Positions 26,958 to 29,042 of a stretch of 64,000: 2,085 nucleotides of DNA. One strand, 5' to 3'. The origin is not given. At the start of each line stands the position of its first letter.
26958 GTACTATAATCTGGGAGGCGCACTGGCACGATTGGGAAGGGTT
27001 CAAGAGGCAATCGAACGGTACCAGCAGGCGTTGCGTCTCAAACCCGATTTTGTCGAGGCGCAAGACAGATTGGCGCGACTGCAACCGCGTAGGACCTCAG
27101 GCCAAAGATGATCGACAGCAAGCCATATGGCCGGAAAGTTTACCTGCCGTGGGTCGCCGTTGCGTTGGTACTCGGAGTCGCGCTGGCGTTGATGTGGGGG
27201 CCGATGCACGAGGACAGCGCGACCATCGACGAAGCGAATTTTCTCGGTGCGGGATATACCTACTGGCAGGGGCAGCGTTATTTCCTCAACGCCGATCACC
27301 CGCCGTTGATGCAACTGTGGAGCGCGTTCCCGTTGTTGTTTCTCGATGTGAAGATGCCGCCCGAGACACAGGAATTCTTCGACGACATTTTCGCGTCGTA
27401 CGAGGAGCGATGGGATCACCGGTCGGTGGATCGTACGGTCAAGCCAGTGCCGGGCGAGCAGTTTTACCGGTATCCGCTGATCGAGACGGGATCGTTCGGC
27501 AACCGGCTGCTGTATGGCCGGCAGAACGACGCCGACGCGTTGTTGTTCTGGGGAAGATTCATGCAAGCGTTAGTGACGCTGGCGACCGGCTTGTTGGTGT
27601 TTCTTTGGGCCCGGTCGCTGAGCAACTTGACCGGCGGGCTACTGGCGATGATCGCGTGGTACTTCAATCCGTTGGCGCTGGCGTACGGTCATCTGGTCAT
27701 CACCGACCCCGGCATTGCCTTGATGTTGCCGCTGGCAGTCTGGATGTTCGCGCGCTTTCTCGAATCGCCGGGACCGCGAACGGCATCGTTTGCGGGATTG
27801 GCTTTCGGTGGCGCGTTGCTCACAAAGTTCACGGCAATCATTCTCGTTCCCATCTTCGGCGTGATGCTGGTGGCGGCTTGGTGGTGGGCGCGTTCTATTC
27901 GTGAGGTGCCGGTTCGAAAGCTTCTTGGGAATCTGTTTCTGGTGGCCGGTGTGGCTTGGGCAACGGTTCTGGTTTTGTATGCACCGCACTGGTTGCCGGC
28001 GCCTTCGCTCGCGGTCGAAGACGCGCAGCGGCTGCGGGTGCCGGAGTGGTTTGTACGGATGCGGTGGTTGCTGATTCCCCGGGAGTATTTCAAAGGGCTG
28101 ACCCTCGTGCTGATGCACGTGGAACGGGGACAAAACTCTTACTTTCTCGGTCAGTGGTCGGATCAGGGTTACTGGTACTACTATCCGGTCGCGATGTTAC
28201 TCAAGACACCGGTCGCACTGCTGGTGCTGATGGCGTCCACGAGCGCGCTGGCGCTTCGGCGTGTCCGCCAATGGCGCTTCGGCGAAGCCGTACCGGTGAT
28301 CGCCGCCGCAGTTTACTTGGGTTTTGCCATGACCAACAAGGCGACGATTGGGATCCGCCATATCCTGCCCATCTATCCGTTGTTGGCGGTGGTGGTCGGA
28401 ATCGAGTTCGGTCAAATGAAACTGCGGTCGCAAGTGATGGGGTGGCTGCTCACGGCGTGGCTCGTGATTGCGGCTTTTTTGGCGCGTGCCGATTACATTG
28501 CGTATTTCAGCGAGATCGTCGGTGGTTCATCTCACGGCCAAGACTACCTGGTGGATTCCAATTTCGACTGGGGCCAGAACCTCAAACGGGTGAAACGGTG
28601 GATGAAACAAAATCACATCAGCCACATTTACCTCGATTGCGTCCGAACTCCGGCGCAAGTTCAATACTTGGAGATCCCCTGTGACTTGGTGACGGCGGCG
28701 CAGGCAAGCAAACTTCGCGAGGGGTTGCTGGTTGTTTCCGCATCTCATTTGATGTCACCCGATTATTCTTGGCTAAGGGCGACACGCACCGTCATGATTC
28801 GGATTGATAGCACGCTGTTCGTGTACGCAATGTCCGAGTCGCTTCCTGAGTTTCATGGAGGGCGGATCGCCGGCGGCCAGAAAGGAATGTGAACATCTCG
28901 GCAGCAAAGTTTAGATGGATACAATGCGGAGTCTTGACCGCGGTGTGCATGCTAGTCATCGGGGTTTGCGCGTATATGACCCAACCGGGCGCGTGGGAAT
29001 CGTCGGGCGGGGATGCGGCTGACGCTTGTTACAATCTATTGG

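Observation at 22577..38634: HlyD adaptor and ABC-2 exporter split apart by four intercalated GT-C-like/TPR membrane proteins, followed by a pseudopilin, a 966-aa surface protein and a fifth paralog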

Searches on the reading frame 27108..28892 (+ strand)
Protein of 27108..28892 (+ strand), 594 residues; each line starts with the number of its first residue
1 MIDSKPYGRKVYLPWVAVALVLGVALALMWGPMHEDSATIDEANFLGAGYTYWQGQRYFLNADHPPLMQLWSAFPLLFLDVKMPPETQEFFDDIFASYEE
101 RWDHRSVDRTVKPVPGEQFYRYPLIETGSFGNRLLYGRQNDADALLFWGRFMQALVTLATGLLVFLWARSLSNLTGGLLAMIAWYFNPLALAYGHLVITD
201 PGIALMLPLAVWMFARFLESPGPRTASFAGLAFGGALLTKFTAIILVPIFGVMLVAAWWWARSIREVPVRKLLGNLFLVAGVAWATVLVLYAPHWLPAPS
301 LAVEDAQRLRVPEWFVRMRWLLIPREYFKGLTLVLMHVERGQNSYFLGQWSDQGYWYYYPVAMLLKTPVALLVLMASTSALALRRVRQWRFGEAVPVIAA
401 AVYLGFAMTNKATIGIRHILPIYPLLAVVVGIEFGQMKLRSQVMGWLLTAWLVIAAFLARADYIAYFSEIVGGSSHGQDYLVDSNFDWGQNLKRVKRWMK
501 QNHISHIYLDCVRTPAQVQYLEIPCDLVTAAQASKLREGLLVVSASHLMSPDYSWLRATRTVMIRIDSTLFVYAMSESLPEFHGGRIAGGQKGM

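Call 4: search_protein_families(library=pfam, proteins=[window:27108-28892:+], max_evalue=0.01)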
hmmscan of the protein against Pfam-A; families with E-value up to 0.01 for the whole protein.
window:27108-28892:+ (594 aa): 1 family
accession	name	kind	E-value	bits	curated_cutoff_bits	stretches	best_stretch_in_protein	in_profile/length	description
PF13231.12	PMT_2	-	2e-10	41.5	26.1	1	149-276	24-149/160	Dolichyl-phosphate-mannose-protein mannosyltransferase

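Call 5: search_protein_families(library=ncbifam, proteins=[window:27108-28892:+], max_evalue=0.01)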
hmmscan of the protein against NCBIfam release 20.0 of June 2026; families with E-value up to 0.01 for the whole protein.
window:27108-28892:+ (594 aa): 0 families

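Call 9: find_encoding_contigs(protein=window:27108-28892:+, flank=10000, max_places=6)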
Protein window:27108-28892:+ (594 aa): 3 contigs read that carry it; 3 places shown.
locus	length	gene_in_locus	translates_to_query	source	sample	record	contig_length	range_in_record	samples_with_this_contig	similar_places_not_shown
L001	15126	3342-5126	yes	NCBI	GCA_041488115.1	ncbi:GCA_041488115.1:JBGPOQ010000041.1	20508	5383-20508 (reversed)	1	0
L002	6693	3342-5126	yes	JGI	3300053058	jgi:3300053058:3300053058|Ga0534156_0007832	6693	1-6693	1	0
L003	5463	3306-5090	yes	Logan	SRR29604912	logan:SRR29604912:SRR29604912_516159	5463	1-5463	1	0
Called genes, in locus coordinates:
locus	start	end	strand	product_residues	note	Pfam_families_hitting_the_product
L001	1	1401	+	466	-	PF13231:PMT_2, PF13432:TPR_16, PF14559:TPR_19 (weak), PF14559:TPR_19, PF00515:TPR_1 (weak), PF13414:TPR_11, PF13424:TPR_12 (weak), PF13432:TPR_16, +12 more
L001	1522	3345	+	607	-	PF13414:TPR_11, PF00515:TPR_1, PF13432:TPR_16, PF14559:TPR_19, PF00515:TPR_1, PF07719:TPR_2, PF13424:TPR_12, PF13414:TPR_11, +30 more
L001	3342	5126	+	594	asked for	PF13231:PMT_2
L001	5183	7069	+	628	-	PF13432:TPR_16, PF14559:TPR_19, PF00515:TPR_1, PF07719:TPR_2, PF13414:TPR_11, PF13424:TPR_12, PF13432:TPR_16, PF14559:TPR_19, +31 more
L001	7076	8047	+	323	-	PF00005:ABC_tran, PF13304:AAA_21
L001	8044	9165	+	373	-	PF12679:ABC2_membrane_2, PF12698:ABC2_membrane_3, PF01061:ABC2_membrane, PF12730:ABC2_membrane_4 (weak)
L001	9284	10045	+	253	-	PF07963:N_methyl (weak), PF07596:SBP_bac_10 (weak)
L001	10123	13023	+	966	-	-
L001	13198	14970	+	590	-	PF13231:PMT_2, PF13414:TPR_11, PF13432:TPR_16, PF14559:TPR_19, PF00515:TPR_1, PF07719:TPR_2, PF13414:TPR_11, PF00515:TPR_1, +28 more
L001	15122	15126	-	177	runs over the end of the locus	PF13482:RNase_H_2 (weak)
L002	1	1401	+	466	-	PF13231:PMT_2, PF13432:TPR_16, PF14559:TPR_19 (weak), PF14559:TPR_19, PF00515:TPR_1 (weak), PF13414:TPR_11, PF13424:TPR_12 (weak), PF13432:TPR_16, +12 more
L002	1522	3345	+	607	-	PF13414:TPR_11, PF00515:TPR_1, PF13432:TPR_16, PF14559:TPR_19, PF00515:TPR_1, PF07719:TPR_2, PF13424:TPR_12, PF13414:TPR_11, +30 more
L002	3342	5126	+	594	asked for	PF13231:PMT_2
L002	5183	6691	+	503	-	?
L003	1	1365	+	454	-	?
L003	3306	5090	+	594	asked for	PF13231:PMT_2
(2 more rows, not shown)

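Call 10: find_homologous_proteins(query=window:27108-28892:+, max_evalue=0.00001)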
Query window:27108-28892:+ (594 aa): 259 proteins with E <= 0.00001 among 8000 candidates; the best 120 are listed.
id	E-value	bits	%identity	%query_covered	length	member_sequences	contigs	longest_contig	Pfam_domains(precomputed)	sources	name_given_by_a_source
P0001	0.0e+0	1036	76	100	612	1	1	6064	PF02366.25,PF13231.13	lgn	-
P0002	3.2e-296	1002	76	97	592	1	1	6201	PF02366.25,PF13231.13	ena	-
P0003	4.5e-293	991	74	96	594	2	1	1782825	PF02366.25,PF13231.13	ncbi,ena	-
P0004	1.4e-238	811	64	94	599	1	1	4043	PF02366.25,PF13231.13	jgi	jgi:4-amino-4-deoxy-L-arabinose transferase-like glycosyltransferase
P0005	7.4e-238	809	63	95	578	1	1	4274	PF02366.25,PF13231.13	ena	-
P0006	2.7e-237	807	62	96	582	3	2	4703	PF13231.13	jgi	jgi:hypothetical protein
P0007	2.6e-236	804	64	95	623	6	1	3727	PF02366.25,PF13231.13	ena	-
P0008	2.6e-234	797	60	95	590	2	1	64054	PF02366.25,PF13231.13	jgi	jgi:hypothetical protein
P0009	3.0e-234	797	62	95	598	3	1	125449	PF13231.13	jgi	jgi:4-amino-4-deoxy-L-arabinose transferase-like glycosyltransferase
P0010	5.5e-234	796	62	95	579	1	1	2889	PF02366.25,PF13231.13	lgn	-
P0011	1.0e-233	795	61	95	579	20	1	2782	PF13231.13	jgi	jgi:hypothetical protein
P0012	1.7e-233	795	63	95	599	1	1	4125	PF02366.25,PF13231.13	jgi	jgi:4-amino-4-deoxy-L-arabinose transferase-like glycosyltransferase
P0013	1.8e-233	795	61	95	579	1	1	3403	PF02366.25,PF13231.13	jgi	-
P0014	1.9e-232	791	62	95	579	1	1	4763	PF02366.25,PF13231.13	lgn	-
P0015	1.4e-231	788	60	95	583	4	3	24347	PF02366.25,PF13231.13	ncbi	ncbi:MAG: ArnT family glycosyltransferase [Verrucomicrobiia bacterium]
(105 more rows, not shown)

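Call 12: find_related_loci(query=A1, collection=genome_contigs, flank=10000)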
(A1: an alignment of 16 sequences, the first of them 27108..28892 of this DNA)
Query A1 (594 aa) in genome_contigs; peptide patterns used: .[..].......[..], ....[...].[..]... (x = any residue, [..] = any of these).
598 stretches matched a pattern (row limit reached: there are more); 583 encode a relative of the query (tblastn E <= 1e-3); the best 80 are kept; 77 distinct loci.
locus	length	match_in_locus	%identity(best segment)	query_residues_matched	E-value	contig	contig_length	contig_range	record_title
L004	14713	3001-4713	60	13-578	0e+0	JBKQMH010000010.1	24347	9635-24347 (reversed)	MAG: Verrucomicrobiia bacterium isolate CRr3G3H3I__bin_98 CRr3G3H3I_000000009635, whole genome shotgun sequence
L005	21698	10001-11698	59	15-578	0e+0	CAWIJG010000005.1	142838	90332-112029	MAG: uncultured Verrucomicrobiae bacterium isolate MFD05512.bin.1.230 genome assembly, contig: contig_31413, whole genom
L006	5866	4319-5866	64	13-526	0e+0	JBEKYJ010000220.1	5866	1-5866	MAG: Verrucomicrobiia bacterium isolate SPRUCE 672 SPRUCE_672_220, whole genome shotgun sequence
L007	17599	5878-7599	56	13-581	0e+0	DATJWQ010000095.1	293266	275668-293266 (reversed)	MAG TPA_asm: Verrucomicrobiia bacterium isolate SMAG_U15103 k141_1325184, whole genome shotgun sequence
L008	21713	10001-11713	57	13-578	0e+0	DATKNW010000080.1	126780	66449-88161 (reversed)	MAG TPA_asm: Verrucomicrobiia bacterium isolate SMAG_U14747 k141_4582084, whole genome shotgun sequence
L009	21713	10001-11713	74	13-585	0e+0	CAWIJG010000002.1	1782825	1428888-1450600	MAG: uncultured Verrucomicrobiae bacterium isolate MFD05512.bin.1.230 genome assembly, contig: contig_15775, whole genom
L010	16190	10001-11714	59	13-578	0e+0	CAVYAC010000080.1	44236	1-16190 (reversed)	MAG: uncultured Verrucomicrobiae bacterium isolate MFD01223.bin.2.30 genome assembly, contig: contig_26229, whole genome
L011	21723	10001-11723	59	10-578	0e+0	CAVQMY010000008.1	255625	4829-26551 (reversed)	MAG: uncultured Verrucomicrobiae bacterium isolate MFD00082.bin.2.52 genome assembly, contig: contig_13535, whole genome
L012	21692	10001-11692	40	15-577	8e-132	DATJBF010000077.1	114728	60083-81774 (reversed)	MAG TPA_asm: Verrucomicrobiia bacterium isolate SMAG_U15347 k141_5154282, whole genome shotgun sequence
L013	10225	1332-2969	41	32-581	1e-131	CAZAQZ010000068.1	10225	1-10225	MAG TPA_asm: uncultured Verrucomicrobiota bacterium isolate binchicken_co162_501 genome assembly, contig: NODE_16417_len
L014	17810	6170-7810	43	27-573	5e-129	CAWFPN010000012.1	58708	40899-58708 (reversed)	MAG: uncultured Verrucomicrobiae bacterium isolate MFD01689.bin.2.73 genome assembly, contig: contig_39024, whole genome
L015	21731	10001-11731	41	2-578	6e-129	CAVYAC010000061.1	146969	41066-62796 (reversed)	MAG: uncultured Verrucomicrobiae bacterium isolate MFD01223.bin.2.30 genome assembly, contig: contig_11750, whole genome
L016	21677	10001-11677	41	16-573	3e-128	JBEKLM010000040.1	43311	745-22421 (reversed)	MAG: Verrucomicrobiia bacterium isolate SPRUCE 370 SPRUCE_370_40, whole genome shotgun sequence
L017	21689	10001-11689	40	18-578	2e-127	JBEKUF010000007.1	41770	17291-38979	MAG: Verrucomicrobiia bacterium isolate SPRUCE 575 SPRUCE_575_7, whole genome shotgun sequence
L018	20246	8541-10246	58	13-578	4e-151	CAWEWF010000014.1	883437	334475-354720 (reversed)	MAG: uncultured Verrucomicrobiae bacterium isolate MFD03346.bin.1.96 genome assembly, contig: contig_9210, whole genome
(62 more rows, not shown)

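Call 24: search_solved_structures(query=window:27108-28892:+, max_evalue=1)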
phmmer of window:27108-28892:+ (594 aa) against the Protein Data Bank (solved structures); distinct sequences matched with E-value up to 1: 0.

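Call 27: search_solved_structures(query=A1, max_evalue=1, show_alignments=2)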
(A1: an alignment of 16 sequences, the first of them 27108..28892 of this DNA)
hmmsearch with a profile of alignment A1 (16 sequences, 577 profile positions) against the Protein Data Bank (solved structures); distinct sequences matched with E-value up to 1: 2.
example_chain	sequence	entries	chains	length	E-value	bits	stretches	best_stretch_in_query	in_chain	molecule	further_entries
3wr1_B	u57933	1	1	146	0.21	13.2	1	152-202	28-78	Hemoglobin subunit beta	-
3wtg_B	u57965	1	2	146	0.58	11.8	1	152-200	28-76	Hemoglobin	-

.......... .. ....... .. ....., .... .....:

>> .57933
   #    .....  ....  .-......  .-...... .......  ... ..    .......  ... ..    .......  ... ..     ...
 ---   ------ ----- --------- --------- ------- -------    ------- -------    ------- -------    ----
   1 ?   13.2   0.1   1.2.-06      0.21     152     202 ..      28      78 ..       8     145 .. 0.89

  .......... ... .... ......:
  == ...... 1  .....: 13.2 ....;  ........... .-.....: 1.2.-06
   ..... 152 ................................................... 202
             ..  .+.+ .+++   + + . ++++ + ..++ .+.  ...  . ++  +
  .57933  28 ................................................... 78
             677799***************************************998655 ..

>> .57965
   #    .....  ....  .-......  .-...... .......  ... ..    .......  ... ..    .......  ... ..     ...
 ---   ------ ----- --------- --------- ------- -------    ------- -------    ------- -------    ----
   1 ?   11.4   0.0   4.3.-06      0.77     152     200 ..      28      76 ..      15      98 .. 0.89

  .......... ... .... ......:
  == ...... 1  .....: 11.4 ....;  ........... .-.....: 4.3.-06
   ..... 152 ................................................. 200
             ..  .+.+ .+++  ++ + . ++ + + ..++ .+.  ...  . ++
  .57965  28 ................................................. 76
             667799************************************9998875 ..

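Call 43: predict_structure(alignment_id=A1)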
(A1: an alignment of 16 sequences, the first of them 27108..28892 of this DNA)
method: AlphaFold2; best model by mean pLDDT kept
length: 594 residues; sequences in the alignment: 16
mean_pLDDT: 82.4   pTM: 0.87
mean pLDDT of the five models: 82.4, 81.2, 80.9, 80.2, 79.5
residues with pLDDT >= 90: 268; 70-90: 219; 50-70: 65; < 50: 42
segments of 3 or more residues with pLDDT < 50: 1-5, 95-117, 582-594
pLDDT, mean of each block of 10 residues (from residue 1): 46 89 94 84 89 81 84 94 84 51 43 47 77 90 94 96 98 96 93 86 95 97 97 94 91 95 89 96 91 73 67 72 72 73 68 77 88 92 87 95 88 71 96 95 95 89 77 71 56 90 93 79 92 93 85 88 82 80 41 28
secondary structure, 60 per line:
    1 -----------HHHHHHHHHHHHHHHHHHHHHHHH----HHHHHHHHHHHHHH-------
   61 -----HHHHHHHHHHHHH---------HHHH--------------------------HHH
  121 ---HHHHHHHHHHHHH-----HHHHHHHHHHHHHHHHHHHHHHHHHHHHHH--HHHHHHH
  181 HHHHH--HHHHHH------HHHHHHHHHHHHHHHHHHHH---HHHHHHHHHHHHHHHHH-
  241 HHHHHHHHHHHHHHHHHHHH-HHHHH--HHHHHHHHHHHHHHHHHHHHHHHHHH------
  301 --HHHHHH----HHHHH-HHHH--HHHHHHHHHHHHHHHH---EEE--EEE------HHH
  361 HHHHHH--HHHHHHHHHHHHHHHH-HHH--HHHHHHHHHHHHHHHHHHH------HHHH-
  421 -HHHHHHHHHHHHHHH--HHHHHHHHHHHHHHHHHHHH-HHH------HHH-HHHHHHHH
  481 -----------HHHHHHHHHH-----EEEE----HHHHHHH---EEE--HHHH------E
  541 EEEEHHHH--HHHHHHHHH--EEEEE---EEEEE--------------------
elements in order: H12-35 H40-53 H66-78 H88-91 H124-136 H142-171 H174-185 H188-193 H200-219 H223-239 H241-260 H262-266 H269-294 H303-308 H313-317 H319-322 H325-340 E344-346 E349-351 H358-366 H369-384 H391-409 H416-419 H422-436 H439-458 H473-480 H492-501 E507-510 H515-521 E525-527 H530-533 E540-544 H545-548 H551-559 E562-566 E570-574

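Call 47: fold_search(model_id=the predicted structure, library=pdb)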
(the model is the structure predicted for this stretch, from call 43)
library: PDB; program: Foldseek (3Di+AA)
matches with E <= 10: 353; with E <= 0.001: 29
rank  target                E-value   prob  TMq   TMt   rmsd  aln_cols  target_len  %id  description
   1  9i5k_A                5.9e-08  1.00  0.49  0.58   7.9       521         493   15  Structure of the Chaetomium thermophilum Pmt4 homodimer (C2 symmetry) (released 2025-12-24)
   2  5f15                  1.9e-07  1.00  0.47  0.51  10.0       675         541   12  Crystal Structure of ArnT from Cupriavidus metallidurans bound to Undecaprenyl phosphate (released 2016-02-17)
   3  5ezm                  4.5e-07  1.00  0.47  0.52   9.1       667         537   12  Crystal Structure of ArnT from Cupriavidus metallidurans in the apo state (released 2016-02-17)
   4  8pn9_A                5.7e-06  1.00  0.40  0.37  13.7       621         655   10  Structure of human oligosaccharyltransferase OST-A complex bound to NGI-1 (released 2024-05-08)
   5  7e9s_A                1.4e-05  1.00  0.45  0.33  14.0       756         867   11  Archaeal oligosaccharyltransferase AglB from Archaeoglobus fulgidus in complex with an inhibitory peptide and a dolich (released 2021-09-08)
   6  8age_A                1.6e-05  1.00  0.42  0.39  11.7       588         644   11  Structure of yeast oligosaccharylransferase complex with acceptor peptide bound (released 2022-12-07)
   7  8b6l_I                1.9e-05  1.00  0.37  0.32  14.7       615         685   10  Subtomogram average of the human Sec61-TRAP-OSTA-translocon (released 2022-12-07)
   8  6p25_B                3.1e-05  1.00  0.45  0.39  10.9       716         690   11  Structure of S. cerevisiae protein O-mannosyltransferase Pmt1-Pmt2 complex bound to the sugar donor and a peptide acce (released 2019-07-10)
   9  9s6t_A                4.0e-05  1.00  0.46  0.54   9.1       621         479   11  Ternary cryo-EM structure of chicken ALG12 with Dol25-PP-GlcNAc2Man7, Dol25-P-Man, and Fab (released 2026-03-18)
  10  6ezn_F                4.8e-05  1.00  0.42  0.39  14.0       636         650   11  Cryo-EM structure of the yeast oligosaccharyltransferase (OST) complex (released 2018-01-17)
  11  8if8_B                9.2e-05  1.00  0.33  0.32  16.3       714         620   12  Arabinosyltransferase AftA (released 2023-05-31)
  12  9i5l_A                9.6e-05  1.00  0.49  0.42  13.7       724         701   11  Structure of the Chaetomium thermophilum Pmt4 homodimer (C1 symmetry) (released 2025-12-24)
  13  7oci_F                1.1e-04  1.00  0.42  0.40  13.3       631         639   11  Cryo-EM structure of yeast Ost6p containing oligosaccharyltransferase complex (released 2022-02-16)
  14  6s7o_A                1.1e-04  1.00  0.40  0.37  13.5       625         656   11  Cryo-EM structure of human oligosaccharyltransferase complex OST-A (released 2019-12-18)
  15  3waj                  1.1e-04  1.00  0.41  0.32  14.2       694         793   12  Crystal structure of the Archaeoglobus fulgidus oligosaccharyltransferase (O29867_ARCFU) complex with Zn and sulfate (released 2013-10-30)
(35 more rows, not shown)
